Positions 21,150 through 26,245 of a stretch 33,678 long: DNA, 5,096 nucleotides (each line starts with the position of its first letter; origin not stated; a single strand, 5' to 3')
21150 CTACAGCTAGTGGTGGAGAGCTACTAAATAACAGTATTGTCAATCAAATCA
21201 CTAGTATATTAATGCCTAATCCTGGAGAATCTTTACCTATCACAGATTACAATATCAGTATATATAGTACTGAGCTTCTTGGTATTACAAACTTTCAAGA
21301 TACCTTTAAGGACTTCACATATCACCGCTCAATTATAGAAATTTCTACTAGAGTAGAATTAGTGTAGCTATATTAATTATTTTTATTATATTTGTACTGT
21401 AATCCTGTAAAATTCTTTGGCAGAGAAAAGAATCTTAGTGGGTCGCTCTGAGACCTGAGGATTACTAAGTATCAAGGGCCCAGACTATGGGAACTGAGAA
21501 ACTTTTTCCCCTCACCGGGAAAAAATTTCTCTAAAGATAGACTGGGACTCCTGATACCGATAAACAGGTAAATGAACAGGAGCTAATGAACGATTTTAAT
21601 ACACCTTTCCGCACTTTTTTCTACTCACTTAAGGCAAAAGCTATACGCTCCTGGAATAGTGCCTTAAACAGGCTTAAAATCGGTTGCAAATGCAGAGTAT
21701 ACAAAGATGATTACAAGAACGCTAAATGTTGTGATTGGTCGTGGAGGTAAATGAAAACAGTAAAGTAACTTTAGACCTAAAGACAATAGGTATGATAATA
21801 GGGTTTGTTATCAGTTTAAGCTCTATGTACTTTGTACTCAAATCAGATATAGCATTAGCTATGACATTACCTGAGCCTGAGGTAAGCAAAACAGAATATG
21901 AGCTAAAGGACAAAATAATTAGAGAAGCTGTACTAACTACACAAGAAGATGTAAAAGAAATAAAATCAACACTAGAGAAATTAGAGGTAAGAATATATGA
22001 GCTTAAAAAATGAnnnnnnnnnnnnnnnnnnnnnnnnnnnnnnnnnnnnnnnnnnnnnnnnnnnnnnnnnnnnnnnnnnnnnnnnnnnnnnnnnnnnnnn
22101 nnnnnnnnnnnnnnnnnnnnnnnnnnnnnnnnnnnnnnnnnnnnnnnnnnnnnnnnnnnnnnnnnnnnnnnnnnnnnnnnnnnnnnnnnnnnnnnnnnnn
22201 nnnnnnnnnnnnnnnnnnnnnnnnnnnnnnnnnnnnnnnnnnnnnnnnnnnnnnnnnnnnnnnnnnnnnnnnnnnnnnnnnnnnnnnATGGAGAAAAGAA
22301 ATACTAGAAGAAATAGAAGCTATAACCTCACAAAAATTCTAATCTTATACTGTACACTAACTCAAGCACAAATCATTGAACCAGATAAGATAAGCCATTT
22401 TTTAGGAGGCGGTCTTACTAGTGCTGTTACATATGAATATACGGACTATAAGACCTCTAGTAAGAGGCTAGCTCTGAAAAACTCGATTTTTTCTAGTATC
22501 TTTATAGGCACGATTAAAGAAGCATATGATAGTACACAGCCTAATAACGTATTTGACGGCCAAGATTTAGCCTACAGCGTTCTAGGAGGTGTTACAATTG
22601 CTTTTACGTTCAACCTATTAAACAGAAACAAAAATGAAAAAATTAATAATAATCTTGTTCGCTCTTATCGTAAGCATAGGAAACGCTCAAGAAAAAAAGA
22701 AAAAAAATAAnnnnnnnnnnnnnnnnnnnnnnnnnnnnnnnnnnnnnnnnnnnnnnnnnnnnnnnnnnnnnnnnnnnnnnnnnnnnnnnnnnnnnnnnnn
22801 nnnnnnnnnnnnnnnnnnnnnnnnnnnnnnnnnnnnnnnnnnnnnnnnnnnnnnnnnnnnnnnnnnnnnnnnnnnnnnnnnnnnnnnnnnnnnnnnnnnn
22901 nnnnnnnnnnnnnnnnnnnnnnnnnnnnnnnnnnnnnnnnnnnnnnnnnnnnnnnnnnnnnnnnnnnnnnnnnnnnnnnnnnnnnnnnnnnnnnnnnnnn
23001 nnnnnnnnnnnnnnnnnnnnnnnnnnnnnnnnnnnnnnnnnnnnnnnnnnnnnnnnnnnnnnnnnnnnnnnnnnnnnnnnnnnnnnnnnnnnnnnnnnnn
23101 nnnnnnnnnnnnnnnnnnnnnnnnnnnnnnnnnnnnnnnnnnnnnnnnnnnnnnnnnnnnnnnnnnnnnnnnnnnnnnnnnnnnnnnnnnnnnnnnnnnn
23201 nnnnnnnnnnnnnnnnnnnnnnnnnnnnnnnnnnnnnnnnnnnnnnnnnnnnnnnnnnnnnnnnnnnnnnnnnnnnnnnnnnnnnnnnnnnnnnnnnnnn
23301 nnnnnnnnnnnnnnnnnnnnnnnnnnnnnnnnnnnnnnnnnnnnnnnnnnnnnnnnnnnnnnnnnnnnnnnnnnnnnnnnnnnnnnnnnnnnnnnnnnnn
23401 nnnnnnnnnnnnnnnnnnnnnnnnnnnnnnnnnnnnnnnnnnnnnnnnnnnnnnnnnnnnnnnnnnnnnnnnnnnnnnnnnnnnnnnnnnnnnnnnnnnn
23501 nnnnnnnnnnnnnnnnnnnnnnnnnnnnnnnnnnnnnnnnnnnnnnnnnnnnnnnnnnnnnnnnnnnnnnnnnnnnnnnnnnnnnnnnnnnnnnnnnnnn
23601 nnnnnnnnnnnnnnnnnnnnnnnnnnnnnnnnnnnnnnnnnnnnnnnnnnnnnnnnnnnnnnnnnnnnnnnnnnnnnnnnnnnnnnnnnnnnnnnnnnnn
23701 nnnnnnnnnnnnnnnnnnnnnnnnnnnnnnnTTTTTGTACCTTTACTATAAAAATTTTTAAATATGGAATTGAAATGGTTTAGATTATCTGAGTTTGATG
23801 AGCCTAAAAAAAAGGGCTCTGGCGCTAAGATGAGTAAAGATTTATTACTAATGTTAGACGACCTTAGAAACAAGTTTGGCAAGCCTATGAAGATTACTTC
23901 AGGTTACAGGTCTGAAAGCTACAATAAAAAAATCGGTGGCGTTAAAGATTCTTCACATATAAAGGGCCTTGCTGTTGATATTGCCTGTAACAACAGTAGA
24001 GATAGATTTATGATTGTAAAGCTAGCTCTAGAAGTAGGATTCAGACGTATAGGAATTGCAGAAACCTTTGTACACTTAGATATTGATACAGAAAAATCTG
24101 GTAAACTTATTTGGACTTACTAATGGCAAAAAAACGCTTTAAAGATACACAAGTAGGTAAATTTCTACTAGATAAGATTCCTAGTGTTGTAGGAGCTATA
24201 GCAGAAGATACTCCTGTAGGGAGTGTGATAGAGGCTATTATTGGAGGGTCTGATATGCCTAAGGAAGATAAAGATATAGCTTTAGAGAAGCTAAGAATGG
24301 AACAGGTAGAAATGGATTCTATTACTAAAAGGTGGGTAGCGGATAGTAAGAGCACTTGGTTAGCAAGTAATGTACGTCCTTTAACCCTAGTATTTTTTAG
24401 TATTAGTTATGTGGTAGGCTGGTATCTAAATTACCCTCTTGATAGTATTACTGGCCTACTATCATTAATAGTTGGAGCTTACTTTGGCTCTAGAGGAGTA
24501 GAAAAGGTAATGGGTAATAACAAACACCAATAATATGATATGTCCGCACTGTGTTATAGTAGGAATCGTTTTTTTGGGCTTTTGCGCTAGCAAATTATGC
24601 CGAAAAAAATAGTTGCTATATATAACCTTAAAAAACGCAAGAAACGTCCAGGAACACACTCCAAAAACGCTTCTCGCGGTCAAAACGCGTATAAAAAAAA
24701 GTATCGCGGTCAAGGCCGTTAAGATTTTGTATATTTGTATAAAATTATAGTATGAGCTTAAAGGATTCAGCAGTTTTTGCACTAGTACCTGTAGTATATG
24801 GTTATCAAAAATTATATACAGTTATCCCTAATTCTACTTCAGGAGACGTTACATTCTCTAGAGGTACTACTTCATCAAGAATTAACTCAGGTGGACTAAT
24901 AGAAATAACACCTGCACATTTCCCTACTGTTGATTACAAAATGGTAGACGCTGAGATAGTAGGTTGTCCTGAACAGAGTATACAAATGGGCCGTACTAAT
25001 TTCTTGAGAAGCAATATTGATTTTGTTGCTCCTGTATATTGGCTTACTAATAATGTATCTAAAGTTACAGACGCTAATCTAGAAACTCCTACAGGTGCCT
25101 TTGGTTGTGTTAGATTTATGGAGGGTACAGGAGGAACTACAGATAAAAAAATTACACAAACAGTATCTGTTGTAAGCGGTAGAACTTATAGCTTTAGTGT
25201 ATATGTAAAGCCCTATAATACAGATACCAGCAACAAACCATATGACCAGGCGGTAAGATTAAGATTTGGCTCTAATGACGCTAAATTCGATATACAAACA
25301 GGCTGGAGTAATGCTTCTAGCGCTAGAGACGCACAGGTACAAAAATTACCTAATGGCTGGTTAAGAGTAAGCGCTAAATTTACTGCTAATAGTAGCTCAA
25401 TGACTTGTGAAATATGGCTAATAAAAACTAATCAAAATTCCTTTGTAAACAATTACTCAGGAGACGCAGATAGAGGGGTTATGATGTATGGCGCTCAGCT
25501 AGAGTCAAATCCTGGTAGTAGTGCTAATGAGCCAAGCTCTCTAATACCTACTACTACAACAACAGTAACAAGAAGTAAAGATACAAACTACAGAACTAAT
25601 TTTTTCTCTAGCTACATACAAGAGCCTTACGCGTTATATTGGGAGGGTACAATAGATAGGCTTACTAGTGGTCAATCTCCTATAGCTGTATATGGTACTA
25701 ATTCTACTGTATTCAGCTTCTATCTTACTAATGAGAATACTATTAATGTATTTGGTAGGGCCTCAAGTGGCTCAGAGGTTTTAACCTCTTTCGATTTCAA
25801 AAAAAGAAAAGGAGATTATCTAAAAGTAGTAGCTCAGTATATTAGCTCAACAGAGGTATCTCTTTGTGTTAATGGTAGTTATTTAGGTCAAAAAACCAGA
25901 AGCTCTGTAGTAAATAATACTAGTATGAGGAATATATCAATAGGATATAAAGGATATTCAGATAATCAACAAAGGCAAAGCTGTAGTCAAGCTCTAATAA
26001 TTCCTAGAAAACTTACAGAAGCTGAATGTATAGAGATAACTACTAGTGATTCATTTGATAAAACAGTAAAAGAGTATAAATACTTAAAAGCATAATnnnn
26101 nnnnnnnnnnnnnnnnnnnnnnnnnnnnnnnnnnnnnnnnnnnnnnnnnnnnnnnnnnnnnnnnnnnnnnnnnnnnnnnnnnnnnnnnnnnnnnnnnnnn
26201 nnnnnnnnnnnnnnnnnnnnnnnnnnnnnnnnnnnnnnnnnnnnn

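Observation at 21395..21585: Promoter-proximal, ORF-free, highly structured RNA candidate ahead of the envelope/lysis cassette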

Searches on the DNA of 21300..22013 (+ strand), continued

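Call 76: search_with_rna_model(model_id=R2, sources=[L075, L076, L077, L078, L079, L080, L081, L082, L083, L084, L085, L086, L087, L088, L089, L090, L091, L092, L093, L094, L095, L096, L097, L098, L099, L100, L101, L102, L103, L104, L105, L106, L107, L108, L109, L110, L111, L112, L113, L114, L115, L116, L117, L118, L119, L120, L121, L122, L123, L124, L125, L126, L127, L128, L129, L130, L131, L132, L133, L134, L135, L136, L137, L035, L036, L037, L038, L040, L041, L003, window], max_evalue=10)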
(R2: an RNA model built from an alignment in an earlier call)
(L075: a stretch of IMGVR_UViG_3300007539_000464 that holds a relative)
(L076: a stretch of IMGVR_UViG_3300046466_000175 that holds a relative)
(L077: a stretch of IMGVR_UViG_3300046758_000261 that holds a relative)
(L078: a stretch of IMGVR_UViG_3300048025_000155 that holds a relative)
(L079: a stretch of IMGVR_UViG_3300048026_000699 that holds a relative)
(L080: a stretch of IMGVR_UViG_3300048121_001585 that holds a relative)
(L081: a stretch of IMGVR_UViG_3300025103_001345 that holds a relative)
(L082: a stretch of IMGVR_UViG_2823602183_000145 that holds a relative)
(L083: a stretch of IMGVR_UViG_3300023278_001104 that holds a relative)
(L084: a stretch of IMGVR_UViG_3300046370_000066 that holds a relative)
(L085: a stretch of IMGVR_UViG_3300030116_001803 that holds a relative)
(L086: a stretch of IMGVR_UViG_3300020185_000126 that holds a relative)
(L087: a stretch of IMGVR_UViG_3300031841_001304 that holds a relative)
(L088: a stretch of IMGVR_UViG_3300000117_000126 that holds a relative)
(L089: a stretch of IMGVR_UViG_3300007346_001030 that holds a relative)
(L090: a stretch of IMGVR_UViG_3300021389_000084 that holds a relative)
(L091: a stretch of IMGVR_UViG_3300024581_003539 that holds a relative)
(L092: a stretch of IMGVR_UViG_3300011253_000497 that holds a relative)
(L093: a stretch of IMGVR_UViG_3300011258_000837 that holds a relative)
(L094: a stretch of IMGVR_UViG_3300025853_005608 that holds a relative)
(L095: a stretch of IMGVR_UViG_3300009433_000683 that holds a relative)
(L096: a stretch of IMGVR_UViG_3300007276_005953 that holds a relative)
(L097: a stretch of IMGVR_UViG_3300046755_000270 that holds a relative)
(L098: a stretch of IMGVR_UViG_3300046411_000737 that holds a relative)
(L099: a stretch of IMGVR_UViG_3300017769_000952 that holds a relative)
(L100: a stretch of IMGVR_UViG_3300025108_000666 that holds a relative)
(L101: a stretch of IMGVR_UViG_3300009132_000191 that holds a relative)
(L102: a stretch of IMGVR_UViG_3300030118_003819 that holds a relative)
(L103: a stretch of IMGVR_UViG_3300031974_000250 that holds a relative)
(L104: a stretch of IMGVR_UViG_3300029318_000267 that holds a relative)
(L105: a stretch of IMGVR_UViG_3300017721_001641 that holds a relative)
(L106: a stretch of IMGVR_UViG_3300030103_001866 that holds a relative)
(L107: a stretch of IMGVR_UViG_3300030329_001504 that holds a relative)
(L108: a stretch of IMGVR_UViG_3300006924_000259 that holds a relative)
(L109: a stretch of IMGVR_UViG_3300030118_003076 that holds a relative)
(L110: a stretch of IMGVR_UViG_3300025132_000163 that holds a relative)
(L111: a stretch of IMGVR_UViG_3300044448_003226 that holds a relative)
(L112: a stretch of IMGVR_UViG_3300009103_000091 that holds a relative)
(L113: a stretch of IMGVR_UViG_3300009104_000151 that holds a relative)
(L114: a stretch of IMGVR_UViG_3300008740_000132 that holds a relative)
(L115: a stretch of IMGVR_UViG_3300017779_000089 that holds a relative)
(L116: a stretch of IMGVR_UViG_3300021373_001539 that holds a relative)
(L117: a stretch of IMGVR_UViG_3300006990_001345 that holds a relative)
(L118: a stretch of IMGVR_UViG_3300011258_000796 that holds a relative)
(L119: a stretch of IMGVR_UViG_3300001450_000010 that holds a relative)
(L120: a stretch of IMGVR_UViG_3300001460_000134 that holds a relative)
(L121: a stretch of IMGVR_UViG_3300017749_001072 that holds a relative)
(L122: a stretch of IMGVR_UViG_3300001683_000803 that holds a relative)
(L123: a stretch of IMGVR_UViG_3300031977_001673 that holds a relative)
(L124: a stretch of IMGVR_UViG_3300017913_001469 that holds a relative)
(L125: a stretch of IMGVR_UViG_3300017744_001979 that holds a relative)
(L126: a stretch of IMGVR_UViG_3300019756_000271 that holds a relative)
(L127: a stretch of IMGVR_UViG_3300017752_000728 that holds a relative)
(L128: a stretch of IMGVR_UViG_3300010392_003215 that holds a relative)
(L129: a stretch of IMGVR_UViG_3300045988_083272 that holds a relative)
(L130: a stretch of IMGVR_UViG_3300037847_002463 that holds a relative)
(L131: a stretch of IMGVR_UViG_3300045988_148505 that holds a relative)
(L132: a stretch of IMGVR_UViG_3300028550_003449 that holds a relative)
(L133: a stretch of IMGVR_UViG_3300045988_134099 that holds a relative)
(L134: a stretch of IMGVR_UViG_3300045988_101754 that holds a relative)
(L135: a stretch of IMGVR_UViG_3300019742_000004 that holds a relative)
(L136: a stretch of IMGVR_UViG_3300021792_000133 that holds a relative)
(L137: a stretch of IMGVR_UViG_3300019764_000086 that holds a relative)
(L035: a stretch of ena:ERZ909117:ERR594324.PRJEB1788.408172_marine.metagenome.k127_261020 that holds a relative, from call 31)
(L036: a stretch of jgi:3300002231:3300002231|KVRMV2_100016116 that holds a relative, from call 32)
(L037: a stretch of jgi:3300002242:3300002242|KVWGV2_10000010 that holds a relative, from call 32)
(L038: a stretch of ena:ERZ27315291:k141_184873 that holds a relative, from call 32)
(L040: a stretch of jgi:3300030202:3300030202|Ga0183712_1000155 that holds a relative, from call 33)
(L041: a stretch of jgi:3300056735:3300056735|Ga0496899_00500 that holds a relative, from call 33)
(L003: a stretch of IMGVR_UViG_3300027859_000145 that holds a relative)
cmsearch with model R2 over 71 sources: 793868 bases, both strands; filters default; matches with E-value up to 10: 2.
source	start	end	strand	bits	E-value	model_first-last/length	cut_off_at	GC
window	21397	21470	+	93.7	8.9e-23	1-74/74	no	0.41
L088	15549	15646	+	21.1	0.033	1-74/74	no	0.3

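Call 78: search_with_rna_model(model_id=R2, sources=[L139, L140, L141, L142, L143, L088], max_evalue=10, show_alignments=5)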
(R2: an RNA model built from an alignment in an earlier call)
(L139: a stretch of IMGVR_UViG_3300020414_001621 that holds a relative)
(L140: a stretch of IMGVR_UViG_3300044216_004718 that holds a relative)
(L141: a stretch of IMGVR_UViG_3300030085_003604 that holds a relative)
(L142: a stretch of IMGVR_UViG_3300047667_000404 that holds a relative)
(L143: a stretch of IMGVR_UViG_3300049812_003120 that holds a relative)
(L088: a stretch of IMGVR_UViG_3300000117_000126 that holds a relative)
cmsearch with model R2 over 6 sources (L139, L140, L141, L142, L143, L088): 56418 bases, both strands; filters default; matches with E-value up to 10: 3.
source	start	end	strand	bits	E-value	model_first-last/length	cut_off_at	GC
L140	4090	4164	+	77.1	3.3e-19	1-74/74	no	0.37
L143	2522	2596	-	75.6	8.8e-19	1-74/74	no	0.39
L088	15549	15646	+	21.1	0.0023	1-74/74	no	0.3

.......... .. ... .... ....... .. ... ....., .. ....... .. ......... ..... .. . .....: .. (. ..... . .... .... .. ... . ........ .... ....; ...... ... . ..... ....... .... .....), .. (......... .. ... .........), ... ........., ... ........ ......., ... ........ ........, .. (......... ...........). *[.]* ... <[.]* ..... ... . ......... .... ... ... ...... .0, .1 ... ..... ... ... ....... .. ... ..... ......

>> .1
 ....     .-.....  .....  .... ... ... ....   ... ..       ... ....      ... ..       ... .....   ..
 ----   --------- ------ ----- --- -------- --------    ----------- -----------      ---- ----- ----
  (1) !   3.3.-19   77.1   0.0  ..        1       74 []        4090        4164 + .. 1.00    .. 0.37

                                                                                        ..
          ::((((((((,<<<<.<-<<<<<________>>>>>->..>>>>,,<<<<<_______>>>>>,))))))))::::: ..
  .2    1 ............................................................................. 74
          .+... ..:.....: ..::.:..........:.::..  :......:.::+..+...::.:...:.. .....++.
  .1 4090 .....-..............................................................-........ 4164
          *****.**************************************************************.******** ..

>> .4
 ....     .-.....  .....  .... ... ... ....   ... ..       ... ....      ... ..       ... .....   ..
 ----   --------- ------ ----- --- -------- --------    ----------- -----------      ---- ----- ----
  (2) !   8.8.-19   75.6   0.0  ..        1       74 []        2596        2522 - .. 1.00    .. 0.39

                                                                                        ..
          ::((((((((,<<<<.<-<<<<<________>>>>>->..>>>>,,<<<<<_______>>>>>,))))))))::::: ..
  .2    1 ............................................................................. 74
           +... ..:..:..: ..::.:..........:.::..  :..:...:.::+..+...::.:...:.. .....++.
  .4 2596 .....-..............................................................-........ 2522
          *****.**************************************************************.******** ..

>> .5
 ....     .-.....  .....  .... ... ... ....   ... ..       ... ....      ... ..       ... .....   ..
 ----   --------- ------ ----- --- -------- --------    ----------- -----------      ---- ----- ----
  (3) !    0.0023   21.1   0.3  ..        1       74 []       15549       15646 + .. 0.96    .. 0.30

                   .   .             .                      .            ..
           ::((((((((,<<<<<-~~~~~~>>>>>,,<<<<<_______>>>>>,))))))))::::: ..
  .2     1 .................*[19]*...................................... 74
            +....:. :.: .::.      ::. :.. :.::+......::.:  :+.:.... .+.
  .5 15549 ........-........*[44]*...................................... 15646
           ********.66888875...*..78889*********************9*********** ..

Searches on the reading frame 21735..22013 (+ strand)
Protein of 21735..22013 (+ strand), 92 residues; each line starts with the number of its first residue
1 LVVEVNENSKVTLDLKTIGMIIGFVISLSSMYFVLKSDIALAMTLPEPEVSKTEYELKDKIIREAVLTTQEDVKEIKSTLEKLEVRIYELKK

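Call 18: search_protein_families(library=phrogs, proteins=[window:21735-22013:+], max_evalue=0.01)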
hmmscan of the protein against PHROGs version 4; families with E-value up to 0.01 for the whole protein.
window:21735-22013:+ (92 aa): 1 family
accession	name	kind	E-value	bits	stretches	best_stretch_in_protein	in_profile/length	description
phrog_6179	-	unknown function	0.0057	18.3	1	17-91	6-75/93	-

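Call 30: find_homologous_proteins(query=window:21735-22013:+, max_evalue=0.001)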
Query window:21735-22013:+ (92 aa): 733 proteins with E <= 0.001 among 736 candidates; the best 120 are listed.
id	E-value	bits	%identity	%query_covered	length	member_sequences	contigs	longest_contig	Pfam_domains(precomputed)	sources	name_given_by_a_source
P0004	4.4e-46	172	100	98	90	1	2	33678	-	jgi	-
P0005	4.2e-45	169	98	98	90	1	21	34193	-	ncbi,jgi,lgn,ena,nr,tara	ncbi:MAG: hypothetical protein Tp139SUR343261_9 [Prokaryotic dsDNA virus sp.]|jgi:hypothetical prote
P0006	1.8e-44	167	97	98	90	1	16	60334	-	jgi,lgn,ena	jgi:hypothetical protein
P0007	1.7e-43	164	96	98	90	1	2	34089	-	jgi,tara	tara:strand:+ start:883 stop:1155 length:273 start_codon:yes stop_codon:yes gene_type:complete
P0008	2.7e-43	163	94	98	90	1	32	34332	-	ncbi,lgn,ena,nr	ncbi:MAG: hypothetical protein Unbinned2716contig1001_48 [Prokaryotic dsDNA virus sp.]|nr:MAG: hypot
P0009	2.9e-43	163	96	98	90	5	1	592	-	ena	-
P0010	3.3e-43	163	94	98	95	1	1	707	-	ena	-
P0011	1.4e-42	161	93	98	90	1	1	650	-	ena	-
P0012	2.4e-34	135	74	98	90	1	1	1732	-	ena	-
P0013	4.1e-33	131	68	99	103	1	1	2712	-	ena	-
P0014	5.5e-33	130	68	99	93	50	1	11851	-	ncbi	-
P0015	8.5e-33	130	68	99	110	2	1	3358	-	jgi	-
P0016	9.7e-33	129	68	100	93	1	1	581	-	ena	-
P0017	9.8e-33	129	68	99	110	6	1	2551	-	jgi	-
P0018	1.3e-32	129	67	99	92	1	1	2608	-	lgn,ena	-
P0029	1.1e-31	126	70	100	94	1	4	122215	-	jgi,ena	-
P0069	4.6e-30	121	64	100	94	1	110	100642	-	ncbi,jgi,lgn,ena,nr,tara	ncbi:MAG: hypothetical protein GOVbin962_31 [Prokaryotic dsDNA virus sp.]|jgi:hypothetical protein|n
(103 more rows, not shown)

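Call 31: find_encoding_contigs(protein=P0012, flank=2500, max_places=4)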
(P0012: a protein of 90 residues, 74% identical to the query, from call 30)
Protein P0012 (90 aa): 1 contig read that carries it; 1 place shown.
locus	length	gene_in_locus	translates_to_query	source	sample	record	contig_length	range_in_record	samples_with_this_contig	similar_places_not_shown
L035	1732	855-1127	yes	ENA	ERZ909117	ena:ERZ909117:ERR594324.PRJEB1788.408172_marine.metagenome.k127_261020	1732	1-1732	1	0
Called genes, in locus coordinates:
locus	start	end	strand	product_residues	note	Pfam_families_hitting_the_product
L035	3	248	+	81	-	?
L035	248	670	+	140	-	-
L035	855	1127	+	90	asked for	-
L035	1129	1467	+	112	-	-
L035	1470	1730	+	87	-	?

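Call 32: find_encoding_contigs(protein=P0029, flank=2500, max_places=4)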
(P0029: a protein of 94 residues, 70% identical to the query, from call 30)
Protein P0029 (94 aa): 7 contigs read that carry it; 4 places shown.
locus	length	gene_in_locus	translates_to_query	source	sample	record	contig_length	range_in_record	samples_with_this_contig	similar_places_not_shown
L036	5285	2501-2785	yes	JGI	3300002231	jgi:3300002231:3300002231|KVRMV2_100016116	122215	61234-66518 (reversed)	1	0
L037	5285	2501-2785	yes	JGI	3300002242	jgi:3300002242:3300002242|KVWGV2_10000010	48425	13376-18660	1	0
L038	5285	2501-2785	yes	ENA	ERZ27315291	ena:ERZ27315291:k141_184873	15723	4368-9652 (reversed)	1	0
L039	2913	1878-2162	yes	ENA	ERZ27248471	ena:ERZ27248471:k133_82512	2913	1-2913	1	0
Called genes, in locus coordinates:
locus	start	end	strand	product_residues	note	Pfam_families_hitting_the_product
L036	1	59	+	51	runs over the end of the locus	-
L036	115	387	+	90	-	-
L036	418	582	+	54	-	-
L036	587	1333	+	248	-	-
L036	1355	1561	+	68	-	-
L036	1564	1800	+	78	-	-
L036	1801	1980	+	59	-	-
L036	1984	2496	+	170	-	-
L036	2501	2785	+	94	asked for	-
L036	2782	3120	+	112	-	-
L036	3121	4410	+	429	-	-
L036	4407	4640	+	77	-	-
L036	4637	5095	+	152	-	PF08291:Peptidase_M15_3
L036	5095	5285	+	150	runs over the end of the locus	-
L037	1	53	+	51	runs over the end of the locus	-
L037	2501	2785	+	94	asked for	-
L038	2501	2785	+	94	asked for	-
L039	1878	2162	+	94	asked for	-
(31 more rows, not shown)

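Call 33: find_encoding_contigs(protein=P0069, flank=2500, max_places=8)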
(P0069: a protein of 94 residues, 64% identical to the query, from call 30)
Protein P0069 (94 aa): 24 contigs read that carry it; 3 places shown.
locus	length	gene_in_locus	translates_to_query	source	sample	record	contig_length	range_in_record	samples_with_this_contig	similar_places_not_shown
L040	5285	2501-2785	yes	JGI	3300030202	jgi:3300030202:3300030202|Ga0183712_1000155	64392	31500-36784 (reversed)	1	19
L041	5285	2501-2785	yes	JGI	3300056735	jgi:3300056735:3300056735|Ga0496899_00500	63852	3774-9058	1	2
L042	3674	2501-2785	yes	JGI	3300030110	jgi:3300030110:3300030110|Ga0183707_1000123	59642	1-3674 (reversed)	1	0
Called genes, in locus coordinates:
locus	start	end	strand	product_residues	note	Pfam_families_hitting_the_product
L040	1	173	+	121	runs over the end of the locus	-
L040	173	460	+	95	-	-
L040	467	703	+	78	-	-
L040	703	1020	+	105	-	-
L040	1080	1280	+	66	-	-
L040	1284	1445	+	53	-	-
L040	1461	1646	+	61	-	-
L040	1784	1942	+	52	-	-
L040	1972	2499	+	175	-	-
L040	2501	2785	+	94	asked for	-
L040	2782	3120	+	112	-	-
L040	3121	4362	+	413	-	-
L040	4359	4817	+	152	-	PF08291:Peptidase_M15_3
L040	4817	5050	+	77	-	-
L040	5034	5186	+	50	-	-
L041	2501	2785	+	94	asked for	-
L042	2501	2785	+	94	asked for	-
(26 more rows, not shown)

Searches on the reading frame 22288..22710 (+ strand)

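Call 18: search_protein_families(library=phrogs, proteins=[window:22288-22710:+], max_evalue=0.01)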
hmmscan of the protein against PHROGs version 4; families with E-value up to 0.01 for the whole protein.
window:22288-22710:+ (140 aa): 2 families
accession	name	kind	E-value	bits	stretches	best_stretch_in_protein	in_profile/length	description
phrog_26616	-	other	9.5e-05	24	1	33-103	12-82/93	lipoprotein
phrog_29588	-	unknown function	0.00014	23.2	1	25-103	16-85/111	-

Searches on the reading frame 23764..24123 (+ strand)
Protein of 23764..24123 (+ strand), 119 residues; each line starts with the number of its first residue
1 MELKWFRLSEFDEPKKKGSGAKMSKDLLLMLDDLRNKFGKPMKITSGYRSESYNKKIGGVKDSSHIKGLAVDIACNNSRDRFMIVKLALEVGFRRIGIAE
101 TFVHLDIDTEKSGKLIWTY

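Call 18: search_protein_families(library=phrogs, proteins=[window:23764-24123:+], max_evalue=0.01)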
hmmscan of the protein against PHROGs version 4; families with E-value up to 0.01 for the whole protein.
window:23764-24123:+ (119 aa): 5 families
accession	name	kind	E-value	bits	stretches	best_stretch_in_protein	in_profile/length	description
phrog_894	-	lysis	4.1e-29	102.7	1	4-119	48-175/389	endolysin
phrog_25247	-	other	2.6e-12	47.6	1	26-112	423-508/520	peptidase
phrog_17373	-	other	5.4e-12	46.9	1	18-110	31-125/224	peptidase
phrog_2649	-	lysis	2.1e-05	25.5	1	27-114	21-134/261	endolysin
phrog_28234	-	lysis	4.7e-05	23.6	1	24-112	271-364/372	endolysin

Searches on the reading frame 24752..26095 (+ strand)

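Call 86: search_protein_families(library=phrogs, proteins=[window:24752-26095:+], max_evalue=0.001)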
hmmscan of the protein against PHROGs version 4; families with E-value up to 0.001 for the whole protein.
window:24752-26095:+ (447 aa): 3 families
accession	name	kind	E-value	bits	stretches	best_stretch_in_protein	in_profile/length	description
phrog_5939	-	tail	3.4e-23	83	1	33-439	371-771/801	tail protein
phrog_34853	-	unknown function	5.2e-23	82.4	1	1-278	1-264/555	-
phrog_11600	-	unknown function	2.6e-05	24.8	1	123-276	141-289/343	-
